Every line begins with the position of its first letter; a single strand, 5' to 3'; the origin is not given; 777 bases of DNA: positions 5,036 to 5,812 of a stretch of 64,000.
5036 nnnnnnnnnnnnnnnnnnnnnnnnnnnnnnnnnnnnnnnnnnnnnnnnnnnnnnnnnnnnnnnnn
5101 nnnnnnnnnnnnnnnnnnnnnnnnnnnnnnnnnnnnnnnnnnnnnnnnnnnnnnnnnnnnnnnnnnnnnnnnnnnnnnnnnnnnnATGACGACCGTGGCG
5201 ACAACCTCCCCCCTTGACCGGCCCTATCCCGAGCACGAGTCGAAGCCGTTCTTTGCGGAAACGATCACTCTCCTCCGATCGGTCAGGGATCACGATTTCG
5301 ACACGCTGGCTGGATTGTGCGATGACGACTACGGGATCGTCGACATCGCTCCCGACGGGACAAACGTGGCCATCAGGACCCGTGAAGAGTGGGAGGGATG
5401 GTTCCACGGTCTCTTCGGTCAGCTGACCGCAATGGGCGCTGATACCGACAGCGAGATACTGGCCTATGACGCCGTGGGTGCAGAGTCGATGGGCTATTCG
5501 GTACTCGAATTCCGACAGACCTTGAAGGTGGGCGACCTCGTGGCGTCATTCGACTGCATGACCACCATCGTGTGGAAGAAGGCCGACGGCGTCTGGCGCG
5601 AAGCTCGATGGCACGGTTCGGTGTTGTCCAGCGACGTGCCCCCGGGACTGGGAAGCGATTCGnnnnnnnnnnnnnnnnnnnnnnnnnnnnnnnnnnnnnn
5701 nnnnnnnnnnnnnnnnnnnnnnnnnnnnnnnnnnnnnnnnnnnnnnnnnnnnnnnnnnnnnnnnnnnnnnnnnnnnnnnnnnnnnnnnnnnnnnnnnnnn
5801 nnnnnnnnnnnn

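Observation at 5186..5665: NTF2-like protein translationally coupled to the rhodopsin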

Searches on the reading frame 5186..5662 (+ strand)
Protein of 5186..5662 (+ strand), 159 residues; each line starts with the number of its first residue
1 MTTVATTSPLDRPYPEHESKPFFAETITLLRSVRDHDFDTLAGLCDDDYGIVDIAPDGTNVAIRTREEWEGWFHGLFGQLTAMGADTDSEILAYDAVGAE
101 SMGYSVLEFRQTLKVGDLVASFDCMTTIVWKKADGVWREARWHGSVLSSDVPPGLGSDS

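Call 5: search_protein_families(library=pfam, proteins=[window:5186-5662:+], max_evalue=0.1)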
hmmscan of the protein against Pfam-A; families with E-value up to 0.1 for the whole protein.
window:5186-5662:+ (159 aa): 4 families
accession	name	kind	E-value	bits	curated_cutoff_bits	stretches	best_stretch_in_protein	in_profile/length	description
PF13474.12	SnoaL_3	-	3.6e-07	31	22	1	30-147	9-119/121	SnoaL-like domain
PF14534.12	DUF4440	-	0.034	15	25.2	1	28-138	7-106/107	Domain of unknown function (DUF4440)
PF12680.13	SnoaL_2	-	0.058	14.4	27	1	31-90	6-60/102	SnoaL-like domain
PF08332.16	CaMKII_AD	-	0.06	13.9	22.1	0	28-145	11-125/128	Calcium/calmodulin dependent protein kinase II association domain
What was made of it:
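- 5186..5665 (+): NTF2-like (SnoaL_3) soluble protein, 159 aa; the conserved rhodopsin-linked gene. Pfam SnoaL_3, 31 bits against a cut-off of 22 (call 5).
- Checked: The ORF 5186..5665 (+) encodes 159 aa. Pfam (call 5) gives SnoaL_3 at E 3.6e-7, 31 bits against a cut-off of 22; DUF4440, SnoaL_2 and CaMKII_AD fall below their thresholds.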

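Call 6: search_protein_families(library=ncbifam, proteins=[window:5186-5662:+], max_evalue=0.1)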
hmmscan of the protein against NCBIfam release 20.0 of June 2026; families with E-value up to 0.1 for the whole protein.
window:5186-5662:+ (159 aa): 0 families

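Call 7: find_homologous_proteins(query=window:5186-5662:+, max_evalue=0.001)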
Query window:5186-5662:+ (159 aa): 207 proteins with E <= 0.001 among 226 candidates; the best 120 are listed.
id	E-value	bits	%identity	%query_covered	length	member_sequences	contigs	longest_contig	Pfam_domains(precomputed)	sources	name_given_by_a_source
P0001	5.4e-104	363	100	100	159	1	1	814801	PF13474.13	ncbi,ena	-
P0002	1.5e-85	303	92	92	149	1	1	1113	PF13474.13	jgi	jgi:hypothetical protein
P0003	3.0e-84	299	84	97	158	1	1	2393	PF13474.13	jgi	jgi:hypothetical protein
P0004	3.5e-82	292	83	94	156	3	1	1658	PF13474.13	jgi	jgi:hypothetical protein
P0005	3.4e-78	279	80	94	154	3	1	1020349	PF13474.13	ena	-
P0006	1.3e-77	277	81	94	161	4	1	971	PF13474.13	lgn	-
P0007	3.6e-77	276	77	97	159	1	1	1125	PF13474.13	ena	-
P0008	4.3e-76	272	78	93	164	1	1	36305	PF12680.14,PF13474.13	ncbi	-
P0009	3.3e-75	269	76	95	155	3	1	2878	PF13474.13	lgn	-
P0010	9.5e-75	268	77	94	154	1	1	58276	PF13474.13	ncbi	-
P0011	2.7e-74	266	74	96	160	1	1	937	PF13474.13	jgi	jgi:hypothetical protein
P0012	7.7e-74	265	75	95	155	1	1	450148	-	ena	-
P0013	7.7e-74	265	77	94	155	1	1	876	PF13474.13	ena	-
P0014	2.6e-73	263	76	93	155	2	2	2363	PF13474.13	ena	-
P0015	2.8e-73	263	75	96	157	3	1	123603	PF13474.13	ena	-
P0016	1.1e-72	261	75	97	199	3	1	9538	PF13474.13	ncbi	-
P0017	1.2e-72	261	75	94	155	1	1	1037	PF13474.13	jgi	jgi:hypothetical protein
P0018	1.3e-72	261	77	94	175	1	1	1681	PF13474.13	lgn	-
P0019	1.4e-72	261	77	94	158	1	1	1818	PF13474.13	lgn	-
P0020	2.1e-72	260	74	94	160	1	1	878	PF13474.13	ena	-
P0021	2.9e-72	260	78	93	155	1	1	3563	PF13474.13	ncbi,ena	-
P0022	4.3e-72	259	75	93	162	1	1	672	PF13474.13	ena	-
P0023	7.4e-72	258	73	96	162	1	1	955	PF12680.14,PF13474.13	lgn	-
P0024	1.2e-71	258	72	97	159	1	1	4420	PF13474.13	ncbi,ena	-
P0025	1.2e-71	258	76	93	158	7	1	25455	PF13474.13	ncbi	-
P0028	4.2e-71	256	75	94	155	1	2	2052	PF13474.13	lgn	-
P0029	4.7e-71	256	73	96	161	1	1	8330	PF13474.13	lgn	-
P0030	6.1e-71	256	72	99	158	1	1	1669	PF13474.13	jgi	jgi:hypothetical protein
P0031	6.2e-71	255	74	94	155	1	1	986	PF13474.13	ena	-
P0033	5.2e-70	252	70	96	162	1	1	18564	PF13474.13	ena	-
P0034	1.2e-69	251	70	97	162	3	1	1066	PF13474.13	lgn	-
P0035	1.4e-69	251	72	96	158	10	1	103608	PF13474.13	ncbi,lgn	ncbi:MAG: nuclear transport factor 2 family protein [Acidimicrobiales bacterium]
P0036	1.6e-69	251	70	97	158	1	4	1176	PF13474.13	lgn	-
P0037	4.3e-69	249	73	97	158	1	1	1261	PF13474.13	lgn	-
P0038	2.2e-68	247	74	94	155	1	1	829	PF13474.13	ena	-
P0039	2.0e-67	244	68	100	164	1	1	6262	PF14534.13,PF13474.13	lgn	-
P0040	2.9e-67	244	66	97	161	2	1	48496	PF13474.13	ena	-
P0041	8.4e-67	242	67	97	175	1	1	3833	PF13474.13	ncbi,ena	-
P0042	8.6e-67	242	68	97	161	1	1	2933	PF13474.13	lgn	-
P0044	1.0e-66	242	67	100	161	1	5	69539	PF13474.13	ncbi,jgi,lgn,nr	ncbi:MAG: nuclear transport factor 2 family protein [Acidimicrobiales bacterium]|jgi:ketosteroid iso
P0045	2.4e-65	237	66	99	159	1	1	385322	PF13474.13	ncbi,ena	-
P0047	4.9e-65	236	68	97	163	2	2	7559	PF13474.13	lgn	-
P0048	5.0e-65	236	68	94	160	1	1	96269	PF13474.13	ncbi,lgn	-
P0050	9.3e-65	235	67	94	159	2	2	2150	PF13474.13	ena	-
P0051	1.2e-64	235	68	97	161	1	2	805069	PF13474.13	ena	-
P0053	3.3e-64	234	66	94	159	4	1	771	PF13474.13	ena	-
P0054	8.2e-64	232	66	97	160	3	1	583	PF13474.13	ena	-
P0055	9.5e-64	232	69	94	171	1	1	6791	PF13474.13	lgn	-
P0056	2.2e-63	231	67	95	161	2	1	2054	PF13474.13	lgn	-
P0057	2.5e-63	231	66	99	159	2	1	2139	PF13474.13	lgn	-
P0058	3.1e-63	230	68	97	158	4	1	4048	PF13474.13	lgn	-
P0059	4.5e-63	230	68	96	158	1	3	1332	PF13474.13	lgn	-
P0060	4.8e-63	230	68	94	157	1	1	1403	PF13474.13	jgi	jgi:hypothetical protein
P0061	6.6e-63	229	66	96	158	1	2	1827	PF13474.13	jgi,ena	-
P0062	9.1e-63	229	64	94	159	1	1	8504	PF13474.13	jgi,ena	-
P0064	2.0e-62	228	68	97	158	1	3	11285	PF14534.13,PF13474.13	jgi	jgi:ketosteroid isomerase-like protein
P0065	2.7e-62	227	66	97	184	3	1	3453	PF13474.13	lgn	-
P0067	3.7e-62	227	68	96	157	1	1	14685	PF13474.13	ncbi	ncbi:MAG: nuclear transport factor 2 family protein [Kineosporiaceae bacterium]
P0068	9.5e-62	226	66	93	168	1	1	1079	PF13474.13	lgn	-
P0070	1.1e-61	225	65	93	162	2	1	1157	PF14534.13,PF13474.13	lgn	-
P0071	1.4e-61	225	65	97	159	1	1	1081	PF14534.13,PF13474.13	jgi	jgi:ketosteroid isomerase-like protein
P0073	1.7e-61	225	66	94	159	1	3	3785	PF13474.13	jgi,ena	jgi:hypothetical protein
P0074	2.0e-61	225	61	99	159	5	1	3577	PF13474.13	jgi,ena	-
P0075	4.0e-61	224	64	96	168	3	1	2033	PF13474.13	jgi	jgi:hypothetical protein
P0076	4.5e-61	223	67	94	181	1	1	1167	PF13474.13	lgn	-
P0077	8.3e-61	223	65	94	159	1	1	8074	PF13474.13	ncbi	-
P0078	9.3e-61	222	65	97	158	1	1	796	PF13474.13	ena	-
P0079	2.3e-60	221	65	97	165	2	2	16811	PF14534.13,PF13474.13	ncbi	ncbi:MAG: nuclear transport factor 2 family protein [Kineosporiaceae bacterium]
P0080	2.5e-60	221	64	97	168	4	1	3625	PF13474.13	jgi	-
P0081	2.8e-60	221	64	96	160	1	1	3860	PF14534.13,PF13474.13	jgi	-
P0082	4.5e-60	220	64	96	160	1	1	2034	PF14534.13,PF13474.13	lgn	-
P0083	5.9e-60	220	64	99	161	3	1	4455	PF13474.13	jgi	jgi:hypothetical protein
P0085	9.5e-60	219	65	94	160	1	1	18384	PF14534.13,PF13474.13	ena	-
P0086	1.4e-59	219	62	100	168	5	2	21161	PF13474.13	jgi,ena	-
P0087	2.4e-59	218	64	95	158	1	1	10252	PF13474.13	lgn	-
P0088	2.8e-59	218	64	94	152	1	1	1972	PF14534.13,PF13474.13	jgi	jgi:ketosteroid isomerase-like protein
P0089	3.1e-59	217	66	93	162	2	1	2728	PF14534.13,PF13474.13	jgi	jgi:ketosteroid isomerase-like protein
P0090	3.3e-59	217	63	96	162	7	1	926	PF14534.13,PF13474.13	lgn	-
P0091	6.5e-59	216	62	94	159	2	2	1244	PF13474.13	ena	-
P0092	7.5e-59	216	63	96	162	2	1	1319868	PF14534.13,PF13474.13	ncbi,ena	-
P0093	8.9e-59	216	64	97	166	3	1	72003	PF14534.13,PF13474.13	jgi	-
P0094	1.1e-58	216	65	97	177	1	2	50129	PF13474.13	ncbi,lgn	ncbi:MAG: nuclear transport factor 2 family protein [Actinomycetota bacterium]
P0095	1.1e-58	216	61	97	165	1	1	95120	PF13474.13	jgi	jgi:ketosteroid isomerase-like protein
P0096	1.9e-58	215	75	79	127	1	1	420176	PF13474.13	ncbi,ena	-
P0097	3.0e-58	214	62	96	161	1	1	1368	PF14534.13,PF13474.13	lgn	-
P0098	4.3e-58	214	61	96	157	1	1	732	PF13474.13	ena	-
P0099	6.0e-58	213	63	94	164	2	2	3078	PF13474.13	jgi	jgi:ketosteroid isomerase-like protein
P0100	8.4e-58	213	62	99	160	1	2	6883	PF13474.13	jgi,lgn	jgi:ketosteroid isomerase-like protein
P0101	9.7e-58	213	62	93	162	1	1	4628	PF14534.13,PF13474.13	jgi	jgi:ketosteroid isomerase-like protein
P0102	1.1e-57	212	61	94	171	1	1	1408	PF13474.13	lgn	-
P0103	1.2e-57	212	61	97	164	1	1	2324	PF13474.13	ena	-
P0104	1.4e-57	212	60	97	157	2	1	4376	PF13474.13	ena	-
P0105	1.7e-57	212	63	94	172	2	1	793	PF13474.13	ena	-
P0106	1.7e-57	212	60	97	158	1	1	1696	PF14534.13,PF13474.13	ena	-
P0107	1.8e-57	212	58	97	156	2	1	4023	PF14534.13,PF13474.13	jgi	jgi:ketosteroid isomerase-like protein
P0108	3.8e-57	211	64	93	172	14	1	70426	PF14534.13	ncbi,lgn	ncbi:MAG: nuclear transport factor 2 family protein [Candidatus Nanopelagicales bacterium]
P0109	3.9e-57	211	64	92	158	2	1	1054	PF14534.13,PF13474.13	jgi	jgi:ketosteroid isomerase-like protein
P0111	5.3e-57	210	63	94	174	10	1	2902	PF14534.13,PF13474.13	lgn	-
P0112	8.4e-57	210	62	92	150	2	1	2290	PF13474.13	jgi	jgi:ketosteroid isomerase-like protein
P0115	9.2e-57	209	62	93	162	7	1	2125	PF14534.13,PF13474.13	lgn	-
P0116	9.9e-57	209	63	94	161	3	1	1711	PF13474.13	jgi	jgi:ketosteroid isomerase-like protein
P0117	1.5e-56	209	57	97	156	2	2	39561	PF14534.13,PF13474.13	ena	-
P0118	1.5e-56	209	68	84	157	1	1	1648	PF13474.13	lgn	-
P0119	1.5e-56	209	60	97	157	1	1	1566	PF13474.13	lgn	-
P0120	2.2e-56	208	59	95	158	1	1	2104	PF14534.13,PF13474.13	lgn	-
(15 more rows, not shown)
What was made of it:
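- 5186..5665 (+): There are 207 homologues (call 7).
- On NTF2-like superfamily, Pfam SnoaL_3 (PF13474): Precomputed PF13474 hits are recorded for most homologues (call 7).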

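Call 8: find_related_loci(query=window:5186-5662:+, collection=genome_contigs, flank=6000)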
Query window:5186-5662:+ (159 aa) in genome_contigs; peptide patterns used: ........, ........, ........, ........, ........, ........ (x = any residue, [..] = any of these).
109 stretches matched a pattern; 25 encode a relative of the query (tblastn E <= 1e-3); 25 distinct loci.
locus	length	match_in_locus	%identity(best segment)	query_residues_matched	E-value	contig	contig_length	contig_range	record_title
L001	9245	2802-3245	78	8-155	1e-80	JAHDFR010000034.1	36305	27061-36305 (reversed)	MAG: Acidimicrobiales bacterium isolate MAG-27 RZ_3196, whole genome shotgun sequence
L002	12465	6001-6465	75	1-155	5e-79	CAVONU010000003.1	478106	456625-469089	MAG: uncultured Acidimicrobiales bacterium isolate MFD09964.bin.1.195 genome assembly, contig: contig_17575, whole genom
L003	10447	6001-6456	76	4-155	9e-79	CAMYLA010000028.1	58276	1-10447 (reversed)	MAG: uncultured Acidimicrobiaceae bacterium isolate FCS_M_Acidobacteriota_12 genome assembly, contig: scaffold_525, whol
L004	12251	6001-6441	82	6-155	1e-78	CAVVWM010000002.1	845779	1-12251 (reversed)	MAG: uncultured Acidimicrobiales bacterium isolate MFD03551.bin.2.2 genome assembly, contig: contig_10938, whole genome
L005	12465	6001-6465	75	1-155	3e-75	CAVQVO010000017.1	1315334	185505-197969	MAG: uncultured Acidimicrobiales bacterium isolate MFD09964.bin.1.7 genome assembly, contig: contig_6055, whole genome s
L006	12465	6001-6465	73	1-155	2e-74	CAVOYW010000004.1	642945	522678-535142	MAG: uncultured Acidimicrobiales bacterium isolate MFD09779.bin.2.38 genome assembly, contig: contig_22645, whole genome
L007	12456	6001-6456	70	6-157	1e-69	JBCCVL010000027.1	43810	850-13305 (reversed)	MAG: Actinomycetota bacterium isolate P01_E01_bin.37 k141_1118958_length_43810_cov_278.1188, whole genome shotgun sequen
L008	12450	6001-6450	68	8-157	5e-68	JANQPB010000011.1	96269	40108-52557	MAG: Acidimicrobiales bacterium isolate IP29b_bin.150 k99_3016115, whole genome shotgun sequence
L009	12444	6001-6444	61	8-155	8e-61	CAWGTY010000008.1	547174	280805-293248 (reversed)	MAG: uncultured Acidimicrobiaceae bacterium isolate MFD09779.bin.1.277 genome assembly, contig: contig_37225, whole geno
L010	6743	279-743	60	2-155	4e-60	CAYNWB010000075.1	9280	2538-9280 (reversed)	MAG TPA_asm: uncultured Actinomycetes bacterium isolate binchicken_co405_312 genome assembly, contig: NODE_11323_length_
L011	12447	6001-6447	64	8-155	1e-59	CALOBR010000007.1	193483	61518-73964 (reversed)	MAG: Jiangellales bacterium isolate HOU_bin.0112 genome assembly, contig: contig_2423, whole genome shotgun sequence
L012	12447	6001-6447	62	7-155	2e-58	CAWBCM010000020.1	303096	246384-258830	MAG: uncultured Acidimicrobiales bacterium isolate MFD02832.bin.2.31 genome assembly, contig: contig_9618, whole genome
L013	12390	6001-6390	54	18-147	4e-45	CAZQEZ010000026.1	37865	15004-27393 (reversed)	MAG TPA_asm: uncultured Roseivirgaceae bacterium isolate binchicken_co8_351 genome assembly, contig: NODE_1189_length_37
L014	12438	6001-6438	49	3-147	2e-42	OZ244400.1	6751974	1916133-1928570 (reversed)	MAG: Cyclobacteriaceae bacterium isolate 80a25978-7280-43f0-9499-63f3bc0428bb genome assembly, chromosome: 1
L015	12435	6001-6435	47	1-147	1e-40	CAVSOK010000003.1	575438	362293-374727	MAG: uncultured Cytophagales bacterium isolate MFD03250.bin.2.36 genome assembly, contig: contig_13196, whole genome sho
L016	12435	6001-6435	48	3-146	1e-40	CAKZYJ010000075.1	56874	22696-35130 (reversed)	MAG TPA_asm: uncultured Flammeovirgaceae bacterium isolate SRR3401487_bin.61_CONCOCT_v1.1_MAG genome assembly, contig: E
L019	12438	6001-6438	48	1-148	9e-40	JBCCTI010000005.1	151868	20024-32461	MAG: Bacteroidota bacterium isolate P01_D01_bin.77 k141_2297550_length_151868_cov_43.5221, whole genome shotgun sequence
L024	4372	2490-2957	44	1-159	8e-36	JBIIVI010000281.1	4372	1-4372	MAG: Cyclobacteriaceae bacterium isolate ME2004-10-12_3300042433_group2_bin27 Rohwer_bin631_scaffold_7473_c1, whole geno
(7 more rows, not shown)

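Call 12: find_encoding_contigs(protein=P0001, flank=10000, max_places=3)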
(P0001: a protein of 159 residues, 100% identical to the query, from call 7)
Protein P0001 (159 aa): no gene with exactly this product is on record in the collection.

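Call 17: find_encoding_contigs(protein=P0108, flank=8000, max_places=4)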
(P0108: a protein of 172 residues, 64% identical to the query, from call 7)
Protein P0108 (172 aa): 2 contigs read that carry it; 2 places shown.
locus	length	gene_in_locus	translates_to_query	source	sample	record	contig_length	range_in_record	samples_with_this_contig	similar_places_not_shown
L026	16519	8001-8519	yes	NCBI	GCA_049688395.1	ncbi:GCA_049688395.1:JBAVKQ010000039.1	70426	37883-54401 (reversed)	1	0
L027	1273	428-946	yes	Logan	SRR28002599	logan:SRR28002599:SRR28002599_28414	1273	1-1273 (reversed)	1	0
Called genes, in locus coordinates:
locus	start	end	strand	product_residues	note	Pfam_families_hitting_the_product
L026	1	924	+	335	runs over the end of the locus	PF01073:3Beta_HSD, PF01370:Epimerase, PF16363:GDP_Man_Dehyd, PF07993:NAD_binding_4 (weak)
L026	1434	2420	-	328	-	PF08240:ADH_N, PF00107:ADH_zinc_N, PF13602:ADH_zinc_N_2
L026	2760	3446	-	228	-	PF00440:TetR_N, PF02909:TetR_C_1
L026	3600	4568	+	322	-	PF08240:ADH_N, PF00107:ADH_zinc_N, PF13602:ADH_zinc_N_2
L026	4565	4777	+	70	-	-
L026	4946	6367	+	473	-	PF00144:Beta-lactamase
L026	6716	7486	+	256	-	PF14329:DUF4386 (weak)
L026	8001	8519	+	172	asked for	PF14534:DUF4440 (faint)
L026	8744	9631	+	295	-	PF01370:Epimerase, PF05368:NmrA, PF13460:NAD_binding_10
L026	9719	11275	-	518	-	PF04244:DPRP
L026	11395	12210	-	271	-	PF01209:Ubie_methyltran (weak), PF13489:Methyltransf_23, PF05148:Methyltransf_8 (weak), PF08241:Methyltransf_11, PF08242:Methyltransf_12, PF13649:Methyltransf_25, PF13847:Methyltransf_31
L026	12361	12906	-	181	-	PF01036:Bac_rhodopsin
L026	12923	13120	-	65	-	-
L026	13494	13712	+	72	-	-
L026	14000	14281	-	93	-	PF19690:DUF6191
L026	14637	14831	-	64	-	-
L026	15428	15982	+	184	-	-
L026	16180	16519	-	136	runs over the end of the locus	-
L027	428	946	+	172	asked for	PF14534:DUF4440 (faint)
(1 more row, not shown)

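Call 18: find_encoding_contigs(protein=P0005, flank=8000, max_places=3)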
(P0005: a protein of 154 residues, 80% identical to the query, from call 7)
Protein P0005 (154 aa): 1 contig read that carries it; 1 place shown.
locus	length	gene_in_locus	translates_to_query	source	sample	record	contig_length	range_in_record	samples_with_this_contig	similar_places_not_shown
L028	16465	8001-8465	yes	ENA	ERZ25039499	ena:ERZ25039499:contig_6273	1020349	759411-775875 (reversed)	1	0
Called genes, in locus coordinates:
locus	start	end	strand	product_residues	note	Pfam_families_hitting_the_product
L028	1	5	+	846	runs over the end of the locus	PF13401:AAA_22 (faint), PF00196:GerE, PF08281:Sigma70_r4_2 (weak)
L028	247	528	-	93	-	-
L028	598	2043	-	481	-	PF00082:Peptidase_S8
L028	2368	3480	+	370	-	PF01717:Meth_synt_2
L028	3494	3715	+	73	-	-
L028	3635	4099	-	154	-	-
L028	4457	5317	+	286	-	PF14023:Bestrophin-like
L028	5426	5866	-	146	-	PF07883:Cupin_2 (weak)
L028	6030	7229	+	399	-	PF00070:Pyr_redox (faint), PF01266:DAO (faint), PF05834:Lycopene_cycl (weak), PF07992:Pyr_redox_2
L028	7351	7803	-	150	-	PF13622:4HBT_3 (weak), PF03061:4HBT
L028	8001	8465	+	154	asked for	PF13474:SnoaL_3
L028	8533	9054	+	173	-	PF13474:SnoaL_3 (weak)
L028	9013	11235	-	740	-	PF01326:PPDK_N (faint), PF27448:Rph_4th, PF00391:PEP-utilizers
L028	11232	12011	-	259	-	PF00561:Abhydrolase_1, PF12697:Abhydrolase_6, PF12146:Hydrolase_4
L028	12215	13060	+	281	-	PF00481:PP2C (weak), PF13672:PP2C_2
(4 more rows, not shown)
